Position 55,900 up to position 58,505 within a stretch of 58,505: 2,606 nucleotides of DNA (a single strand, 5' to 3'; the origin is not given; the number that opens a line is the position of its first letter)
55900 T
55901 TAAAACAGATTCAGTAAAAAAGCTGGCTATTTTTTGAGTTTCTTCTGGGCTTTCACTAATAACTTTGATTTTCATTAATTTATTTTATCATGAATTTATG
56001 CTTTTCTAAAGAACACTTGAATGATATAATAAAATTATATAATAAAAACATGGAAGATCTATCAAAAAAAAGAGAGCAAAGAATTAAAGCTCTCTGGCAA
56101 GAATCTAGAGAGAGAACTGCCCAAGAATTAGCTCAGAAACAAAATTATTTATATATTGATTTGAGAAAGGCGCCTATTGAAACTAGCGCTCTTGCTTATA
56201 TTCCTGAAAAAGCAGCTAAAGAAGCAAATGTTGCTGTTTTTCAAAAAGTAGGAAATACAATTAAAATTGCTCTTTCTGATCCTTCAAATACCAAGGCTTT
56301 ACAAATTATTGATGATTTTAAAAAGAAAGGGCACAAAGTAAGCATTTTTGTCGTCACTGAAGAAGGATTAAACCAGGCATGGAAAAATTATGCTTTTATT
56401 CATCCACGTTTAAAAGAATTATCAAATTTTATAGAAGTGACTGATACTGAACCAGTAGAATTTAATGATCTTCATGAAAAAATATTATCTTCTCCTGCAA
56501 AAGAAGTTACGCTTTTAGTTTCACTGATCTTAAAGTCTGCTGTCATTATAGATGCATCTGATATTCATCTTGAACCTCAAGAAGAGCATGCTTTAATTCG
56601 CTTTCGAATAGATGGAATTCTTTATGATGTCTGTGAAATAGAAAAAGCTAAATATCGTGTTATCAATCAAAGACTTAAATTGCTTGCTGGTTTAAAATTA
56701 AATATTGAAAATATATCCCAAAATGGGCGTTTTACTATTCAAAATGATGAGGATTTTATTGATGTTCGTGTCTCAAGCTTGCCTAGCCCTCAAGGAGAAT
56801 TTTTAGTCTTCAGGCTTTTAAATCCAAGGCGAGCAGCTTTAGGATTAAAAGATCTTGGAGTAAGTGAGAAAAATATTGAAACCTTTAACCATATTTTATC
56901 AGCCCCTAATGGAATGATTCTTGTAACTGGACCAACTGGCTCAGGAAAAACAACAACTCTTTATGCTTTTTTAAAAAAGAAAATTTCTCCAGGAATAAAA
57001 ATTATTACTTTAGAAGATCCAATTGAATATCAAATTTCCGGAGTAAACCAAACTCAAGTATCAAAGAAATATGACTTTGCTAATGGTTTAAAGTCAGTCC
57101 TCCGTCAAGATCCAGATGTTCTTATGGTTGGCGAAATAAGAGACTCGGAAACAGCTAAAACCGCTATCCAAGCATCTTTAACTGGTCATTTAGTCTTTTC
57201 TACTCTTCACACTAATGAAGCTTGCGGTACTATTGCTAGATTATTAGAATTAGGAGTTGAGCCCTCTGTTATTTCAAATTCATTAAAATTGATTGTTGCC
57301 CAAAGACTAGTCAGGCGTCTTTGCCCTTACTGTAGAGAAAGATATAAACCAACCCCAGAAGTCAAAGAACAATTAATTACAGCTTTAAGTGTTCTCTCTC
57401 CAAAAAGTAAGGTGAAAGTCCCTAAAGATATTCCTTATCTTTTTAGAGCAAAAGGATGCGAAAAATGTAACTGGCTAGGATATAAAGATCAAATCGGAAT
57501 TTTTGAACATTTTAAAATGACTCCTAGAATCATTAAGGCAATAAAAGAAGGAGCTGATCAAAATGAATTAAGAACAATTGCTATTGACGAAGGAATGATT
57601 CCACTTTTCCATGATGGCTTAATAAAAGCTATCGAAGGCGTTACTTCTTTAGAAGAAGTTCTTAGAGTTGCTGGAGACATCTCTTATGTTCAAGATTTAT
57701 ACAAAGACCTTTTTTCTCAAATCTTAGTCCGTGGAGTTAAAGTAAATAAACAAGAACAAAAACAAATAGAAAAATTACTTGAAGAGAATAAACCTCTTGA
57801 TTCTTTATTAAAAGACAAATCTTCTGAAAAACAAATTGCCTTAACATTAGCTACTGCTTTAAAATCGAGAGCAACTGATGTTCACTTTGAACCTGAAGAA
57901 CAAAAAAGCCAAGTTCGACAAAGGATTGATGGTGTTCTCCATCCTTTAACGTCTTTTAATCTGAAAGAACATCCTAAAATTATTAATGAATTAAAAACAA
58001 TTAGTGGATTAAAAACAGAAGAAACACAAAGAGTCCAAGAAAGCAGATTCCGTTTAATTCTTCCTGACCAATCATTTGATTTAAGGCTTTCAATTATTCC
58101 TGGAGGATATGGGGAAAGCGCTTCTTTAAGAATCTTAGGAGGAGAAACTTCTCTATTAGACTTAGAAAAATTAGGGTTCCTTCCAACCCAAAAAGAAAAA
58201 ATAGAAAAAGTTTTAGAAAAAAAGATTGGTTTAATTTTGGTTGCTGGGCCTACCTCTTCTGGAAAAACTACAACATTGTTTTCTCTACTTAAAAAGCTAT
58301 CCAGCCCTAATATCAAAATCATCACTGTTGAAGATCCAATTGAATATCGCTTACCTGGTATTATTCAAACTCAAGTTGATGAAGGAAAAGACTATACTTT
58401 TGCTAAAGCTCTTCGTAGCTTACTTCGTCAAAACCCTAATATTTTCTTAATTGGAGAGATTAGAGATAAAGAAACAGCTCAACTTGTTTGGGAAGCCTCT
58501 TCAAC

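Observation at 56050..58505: Two complete PilB/GspE secretion-ATPase modules fused in one reading frame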

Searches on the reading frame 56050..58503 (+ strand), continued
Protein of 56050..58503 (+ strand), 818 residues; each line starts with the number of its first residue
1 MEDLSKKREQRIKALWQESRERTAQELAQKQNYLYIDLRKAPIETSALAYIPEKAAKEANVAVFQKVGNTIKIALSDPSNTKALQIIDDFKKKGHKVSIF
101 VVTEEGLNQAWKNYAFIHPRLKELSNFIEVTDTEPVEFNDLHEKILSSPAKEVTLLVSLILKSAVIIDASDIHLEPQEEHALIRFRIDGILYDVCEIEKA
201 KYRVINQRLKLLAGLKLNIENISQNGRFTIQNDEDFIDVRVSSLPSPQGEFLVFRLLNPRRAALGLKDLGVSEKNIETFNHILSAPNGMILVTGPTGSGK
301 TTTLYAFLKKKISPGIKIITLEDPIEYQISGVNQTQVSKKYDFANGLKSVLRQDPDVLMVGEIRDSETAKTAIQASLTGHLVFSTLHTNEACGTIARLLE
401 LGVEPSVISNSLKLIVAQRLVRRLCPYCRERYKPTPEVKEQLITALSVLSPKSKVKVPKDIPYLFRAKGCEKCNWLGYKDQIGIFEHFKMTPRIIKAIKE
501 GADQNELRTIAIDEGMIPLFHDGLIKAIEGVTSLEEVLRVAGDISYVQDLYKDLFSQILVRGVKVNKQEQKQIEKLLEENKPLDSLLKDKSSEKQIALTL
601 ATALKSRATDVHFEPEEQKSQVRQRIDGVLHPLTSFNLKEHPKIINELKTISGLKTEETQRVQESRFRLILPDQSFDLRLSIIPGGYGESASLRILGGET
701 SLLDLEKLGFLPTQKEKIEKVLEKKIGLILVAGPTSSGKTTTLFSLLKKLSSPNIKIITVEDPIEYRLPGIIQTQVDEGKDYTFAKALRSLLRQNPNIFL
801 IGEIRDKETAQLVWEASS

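Call 33: search_protein_representatives(protein=P0001)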
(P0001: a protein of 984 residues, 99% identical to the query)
Query: 984 residues. Proteins with E-value up to 0.001 (for the whole library): 53304; up to 1e-10: 34273; up to 1e-30: 15051. The best 150 are listed.
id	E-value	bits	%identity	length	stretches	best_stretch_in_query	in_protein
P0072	2.3e-287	972.1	48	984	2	27-910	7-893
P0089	5.3e-268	908.1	49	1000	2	21-950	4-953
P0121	2.8e-255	865.9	43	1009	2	28-815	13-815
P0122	2.0e-254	863.1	44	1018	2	21-889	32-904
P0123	1.2e-253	860.6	43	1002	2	28-935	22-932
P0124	5.6e-253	858.4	43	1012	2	27-864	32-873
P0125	7.6e-249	844.7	45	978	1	32-977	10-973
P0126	1.2e-238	810.9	42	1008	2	22-943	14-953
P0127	5.2e-231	785.7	43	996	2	29-809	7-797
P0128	3.3e-225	766.5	41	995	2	31-585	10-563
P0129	5.6e-221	752.5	42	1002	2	40-910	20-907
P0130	3.7e-219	746.4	42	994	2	26-567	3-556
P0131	1.8e-198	678.0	40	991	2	30-717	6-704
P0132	2.6e-178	611.3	46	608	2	398-911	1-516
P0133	3.0e-157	541.6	46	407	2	613-912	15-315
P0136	1.6e-148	512.7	40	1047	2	176-565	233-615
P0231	4.1e-105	369.0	47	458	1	536-983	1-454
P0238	4.8e-104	365.5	36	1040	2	56-560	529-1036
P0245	2.0e-103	363.4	40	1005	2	42-561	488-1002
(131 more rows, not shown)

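Call 38: fold_search(model_id=the predicted structure, library=pdb)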
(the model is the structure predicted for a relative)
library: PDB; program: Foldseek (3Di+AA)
matches with E <= 10: 1847; with E <= 0.001: 348
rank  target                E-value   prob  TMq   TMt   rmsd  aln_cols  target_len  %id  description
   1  4pht_B                6.5e-45  1.00  0.26  0.57  24.3       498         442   38  ATPase GspE in complex with the cytoplasmic domain of GspL from the Vibrio vulnificus type II Secretion system (released 2014-11-26)
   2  4pht_C                7.3e-45  1.00  0.26  0.58  24.2       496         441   38  ATPase GspE in complex with the cytoplasmic domain of GspL from the Vibrio vulnificus type II Secretion system (released 2014-11-26)
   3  4pht_A                1.4e-44  1.00  0.26  0.58  24.3       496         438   38  ATPase GspE in complex with the cytoplasmic domain of GspL from the Vibrio vulnificus type II Secretion system (released 2014-11-26)
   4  5oiu_B                1.1e-43  1.00  0.37  0.92   2.8       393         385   40  Crystal structure of PilF type IV pilus assembly ATPase from Thermus thermophilus (released 2018-08-08)
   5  5tsh_E                1.5e-42  1.00  0.36  0.88   3.0       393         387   41  PilB from Geobacter metallireducens bound to AMP-PNP (released 2017-05-17)
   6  5oiu_C                2.4e-42  1.00  0.33  0.78   5.2       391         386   41  Crystal structure of PilF type IV pilus assembly ATPase from Thermus thermophilus (released 2018-08-08)
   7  5it5_A                6.5e-42  1.00  0.37  0.91   3.0       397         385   40  Thermus thermophilus PilB core ATPase region (released 2016-10-19)
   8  5tsh_C                2.4e-41  1.00  0.36  0.90   2.8       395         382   41  PilB from Geobacter metallireducens bound to AMP-PNP (released 2017-05-17)
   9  5zfr_C                3.0e-41  1.00  0.33  0.78   5.6       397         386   42  Crystal structure of PilB, an extension ATPase motor of Type IV pilus, from Geobacter sulfurreducens (released 2018-09-19)
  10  5tsh_F                3.2e-41  1.00  0.36  0.90   3.1       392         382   41  PilB from Geobacter metallireducens bound to AMP-PNP (released 2017-05-17)
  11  4ksr_A                6.2e-41  1.00  0.34  0.61  11.1       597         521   29  Crystal Structure of the Vibrio cholerae ATPase GspE Hexamer (released 2013-09-04)
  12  5zfr_B                6.5e-41  1.00  0.35  0.85   3.5       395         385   42  Crystal structure of PilB, an extension ATPase motor of Type IV pilus, from Geobacter sulfurreducens (released 2018-09-19)
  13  1p9w                  6.5e-41  1.00  0.33  0.80   5.2       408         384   41  Crystal Structure of Vibrio cholerae putative NTPase EpsE (released 2003-10-14)
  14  5tsh_D                1.2e-40  1.00  0.33  0.78   5.4       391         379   41  PilB from Geobacter metallireducens bound to AMP-PNP (released 2017-05-17)
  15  5zfr_A                1.5e-40  1.00  0.37  0.91   3.0       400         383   41  Crystal structure of PilB, an extension ATPase motor of Type IV pilus, from Geobacter sulfurreducens (released 2018-09-19)
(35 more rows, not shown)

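Call 43: find_encoding_contigs(protein=P0089, flank=10000, max_places=2)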
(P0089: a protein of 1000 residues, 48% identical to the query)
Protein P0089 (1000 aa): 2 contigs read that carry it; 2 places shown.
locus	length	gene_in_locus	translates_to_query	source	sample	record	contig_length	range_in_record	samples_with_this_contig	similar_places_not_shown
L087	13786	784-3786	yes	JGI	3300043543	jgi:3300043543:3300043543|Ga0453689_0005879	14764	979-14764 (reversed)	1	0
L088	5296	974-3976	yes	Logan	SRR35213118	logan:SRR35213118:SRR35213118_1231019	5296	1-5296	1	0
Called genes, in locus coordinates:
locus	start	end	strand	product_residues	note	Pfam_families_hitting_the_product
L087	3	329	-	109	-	?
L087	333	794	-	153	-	PF01951:Archease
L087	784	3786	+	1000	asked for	PF05157:MshEN, PF13173:AAA_14 (faint), PF00437:T2SSE, PF13191:AAA_16 (faint), PF13401:AAA_22 (faint), PF13555:AAA_29 (faint), PF20720:nSTAND3 (faint), PF00437:T2SSE, +1 more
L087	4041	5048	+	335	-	PF06068:TIP49 (faint), PF05496:RuvB_N, PF01078:Mg_chelatase (faint), PF07728:AAA_5, PF00004:AAA, PF17864:AAA_lid_4, PF05491:WHD_RuvB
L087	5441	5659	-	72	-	PF24113:DUF7387 (weak)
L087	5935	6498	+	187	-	PF20772:TACO1_YebC_N, PF01709:Transcrip_reg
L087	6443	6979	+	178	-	PF02075:RuvC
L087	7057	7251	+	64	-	-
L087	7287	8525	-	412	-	PF00579:tRNA-synt_1b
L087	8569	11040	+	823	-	PF00912:Transgly, PF00905:Transpeptidase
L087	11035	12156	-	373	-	PF00712:DNA_pol3_beta, PF02767:DNA_pol3_beta_2, PF02768:DNA_pol3_beta_3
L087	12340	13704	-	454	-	PF11638:DnaA_N, PF01695:IstB_IS21 (weak), PF13173:AAA_14 (faint), PF00308:Bac_DnaA, PF00004:AAA (weak), PF08299:Bac_DnaA_C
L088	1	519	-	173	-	?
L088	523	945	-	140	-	PF01951:Archease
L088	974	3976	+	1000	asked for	PF05157:MshEN, PF13173:AAA_14 (faint), PF00437:T2SSE, PF13191:AAA_16 (faint), PF13401:AAA_22 (faint), PF13555:AAA_29 (faint), PF20720:nSTAND3 (faint), PF00437:T2SSE, +1 more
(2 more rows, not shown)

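Call 44: find_encoding_contigs(protein=P0090, flank=10000, max_places=2)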
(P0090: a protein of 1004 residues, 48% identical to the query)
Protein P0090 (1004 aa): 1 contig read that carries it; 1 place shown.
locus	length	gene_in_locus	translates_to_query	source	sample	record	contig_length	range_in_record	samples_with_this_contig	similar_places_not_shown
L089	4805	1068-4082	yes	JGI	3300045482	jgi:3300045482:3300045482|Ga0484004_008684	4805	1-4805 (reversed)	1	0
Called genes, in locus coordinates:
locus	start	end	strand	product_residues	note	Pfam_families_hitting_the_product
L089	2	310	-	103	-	?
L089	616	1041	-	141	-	PF01951:Archease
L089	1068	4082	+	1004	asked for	PF13173:AAA_14 (faint), PF00437:T2SSE, PF13401:AAA_22 (faint), PF13555:AAA_29 (faint), PF20720:nSTAND3 (faint), PF25199:nSTAND_NTPase5 (faint), PF00437:T2SSE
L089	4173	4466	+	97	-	-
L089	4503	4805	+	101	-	?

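Call 57: search_protein_families(library=pfam, proteins=[P0136, P0238, P0245, P0231, P0133], max_evalue=0.00001)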
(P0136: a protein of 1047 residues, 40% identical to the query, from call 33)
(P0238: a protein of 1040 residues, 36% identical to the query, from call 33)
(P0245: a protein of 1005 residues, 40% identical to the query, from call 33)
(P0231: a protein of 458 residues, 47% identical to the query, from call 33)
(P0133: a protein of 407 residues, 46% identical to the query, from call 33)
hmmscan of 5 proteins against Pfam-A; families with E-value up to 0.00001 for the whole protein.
P0136 (1047 aa): 3 families
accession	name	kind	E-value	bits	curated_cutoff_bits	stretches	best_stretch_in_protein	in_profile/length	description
PF00437.27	T2SSE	-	3.3e-236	783.3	24.9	2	661-1042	6-370/370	Type II/IV secretion system protein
PF00482.28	T2SSF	-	5.4e-22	78.5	25.2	2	118-203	2-88/125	Type II secretion system (T2SS), protein F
PF13401.12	AAA_22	-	3.1e-06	28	27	0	798-840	6-48/130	AAA domain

P0238 (1040 aa): 2 families
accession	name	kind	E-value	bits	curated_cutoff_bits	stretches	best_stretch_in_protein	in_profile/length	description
PF00437.27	T2SSE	-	2.7e-129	431.5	24.9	1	641-1035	3-370/370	Type II/IV secretion system protein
PF05157.20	MshEN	-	2.9e-38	130.2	23.1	4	227-291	2-66/90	MshEN domain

P0245 (1005 aa): 2 families
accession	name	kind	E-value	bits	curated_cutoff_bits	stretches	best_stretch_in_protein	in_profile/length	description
PF00437.27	T2SSE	-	1.6e-138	461.9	24.9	1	610-1000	2-370/370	Type II/IV secretion system protein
PF05157.20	MshEN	-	1.4e-62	208.1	23.1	3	497-584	1-88/90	MshEN domain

P0231 (458 aa): 1 family
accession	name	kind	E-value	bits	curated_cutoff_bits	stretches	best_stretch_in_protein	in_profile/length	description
PF00437.27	T2SSE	-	1.8e-97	326.7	24.9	1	87-451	18-370/370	Type II/IV secretion system protein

P0133 (407 aa): 1 family
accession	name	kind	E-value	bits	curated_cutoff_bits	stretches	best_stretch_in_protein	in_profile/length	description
PF00437.27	T2SSE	-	9.2e-109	363.9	24.9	1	15-403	9-370/370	Type II/IV secretion system protein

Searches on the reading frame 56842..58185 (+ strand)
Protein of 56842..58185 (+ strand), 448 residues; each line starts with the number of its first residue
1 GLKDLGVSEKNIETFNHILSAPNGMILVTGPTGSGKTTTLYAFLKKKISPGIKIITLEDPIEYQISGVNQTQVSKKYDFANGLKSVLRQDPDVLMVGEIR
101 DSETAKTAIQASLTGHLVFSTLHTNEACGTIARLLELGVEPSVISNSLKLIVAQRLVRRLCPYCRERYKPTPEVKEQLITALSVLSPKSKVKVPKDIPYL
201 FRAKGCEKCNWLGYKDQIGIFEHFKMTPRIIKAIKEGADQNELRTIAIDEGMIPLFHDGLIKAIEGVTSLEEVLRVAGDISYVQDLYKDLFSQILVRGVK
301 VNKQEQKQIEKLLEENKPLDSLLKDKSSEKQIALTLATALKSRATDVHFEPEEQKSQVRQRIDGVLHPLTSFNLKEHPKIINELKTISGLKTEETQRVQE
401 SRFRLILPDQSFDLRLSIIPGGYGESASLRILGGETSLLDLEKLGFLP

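Call 61: predict_structure(alignment_id=A2)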
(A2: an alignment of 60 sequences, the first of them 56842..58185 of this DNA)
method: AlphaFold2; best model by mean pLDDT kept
length: 448 residues; sequences in the alignment: 60
mean_pLDDT: 88.5   pTM: 0.65
mean pLDDT of the five models: 88.5, 88.1, 87.3, 86.4, 85.7
residues with pLDDT >= 90: 276; 70-90: 142; 50-70: 20; < 50: 10
segments of 3 or more residues with pLDDT < 50: 291-295, 434-438
pLDDT, mean of each block of 10 residues (from residue 1): 90 93 95 92 93 94 91 91 92 95 96 96 92 95 93 96 95 87 80 86 95 95 94 90 86 92 95 86 60 60 89 88 89 94 92 93 90 91 87 84 83 88 90 59 67
secondary structure, 60 per line:
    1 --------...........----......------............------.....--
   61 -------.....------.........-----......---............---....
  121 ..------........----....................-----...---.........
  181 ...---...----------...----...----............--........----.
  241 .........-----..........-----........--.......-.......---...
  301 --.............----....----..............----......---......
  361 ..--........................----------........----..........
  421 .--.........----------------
elements in order: H9-19 E24-29 H36-47 E54-58 E68-72 H79-87 E93-98 H102-113 E117-122 H129-136 H141-147 E148-160 E166-168 H172-183 E200-202 E214-225 H228-235 H240-249 H255-264 H270-277 H280-286 H288-294 E298-300 H303-315 H320-323 H328-341 E346-351 E355-362 E365-373 H374-388 E399-406 E411-421 E424-432

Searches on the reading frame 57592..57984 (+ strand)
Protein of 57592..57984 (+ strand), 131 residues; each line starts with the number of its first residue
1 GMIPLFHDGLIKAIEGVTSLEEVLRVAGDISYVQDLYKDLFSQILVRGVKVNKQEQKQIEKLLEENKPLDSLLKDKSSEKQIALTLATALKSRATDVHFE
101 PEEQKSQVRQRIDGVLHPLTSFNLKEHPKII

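Call 64: find_related_loci(query=A3, collection=metagenome_contigs, flank=10000)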
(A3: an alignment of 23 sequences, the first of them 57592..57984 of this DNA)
Query A3 (131 aa) in metagenome_contigs; peptide patterns used: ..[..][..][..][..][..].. (x = any residue, [..] = any of these).
600 stretches matched a pattern (row limit reached: there are more); 506 encode a relative of the query (tblastn E <= 1e-3); the best 80 are kept; 80 distinct loci.
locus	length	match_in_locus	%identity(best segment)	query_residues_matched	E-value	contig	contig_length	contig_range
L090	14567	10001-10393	100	1-131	4e-84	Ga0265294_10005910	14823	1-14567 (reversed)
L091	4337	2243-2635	85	1-131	2e-74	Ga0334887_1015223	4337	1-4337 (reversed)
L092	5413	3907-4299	81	1-131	2e-70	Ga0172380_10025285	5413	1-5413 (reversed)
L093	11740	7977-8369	76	1-131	3e-65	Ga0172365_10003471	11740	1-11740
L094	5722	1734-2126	73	1-131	9e-65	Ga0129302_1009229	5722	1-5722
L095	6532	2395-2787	71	1-131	5e-64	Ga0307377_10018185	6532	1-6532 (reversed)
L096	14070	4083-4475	74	1-131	1e-62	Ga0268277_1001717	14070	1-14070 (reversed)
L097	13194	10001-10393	60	1-131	5e-55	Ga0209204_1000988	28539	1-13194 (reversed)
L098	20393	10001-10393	63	1-131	8e-54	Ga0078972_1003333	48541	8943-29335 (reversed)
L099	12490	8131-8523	61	1-131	9e-52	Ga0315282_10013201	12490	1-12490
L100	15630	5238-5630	60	1-131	3e-51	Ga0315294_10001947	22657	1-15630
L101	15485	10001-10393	60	1-131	3e-51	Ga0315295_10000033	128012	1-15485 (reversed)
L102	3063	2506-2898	60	1-131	4e-51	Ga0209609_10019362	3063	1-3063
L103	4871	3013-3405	59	1-131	1e-50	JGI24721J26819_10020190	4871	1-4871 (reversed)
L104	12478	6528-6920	60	1-131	2e-50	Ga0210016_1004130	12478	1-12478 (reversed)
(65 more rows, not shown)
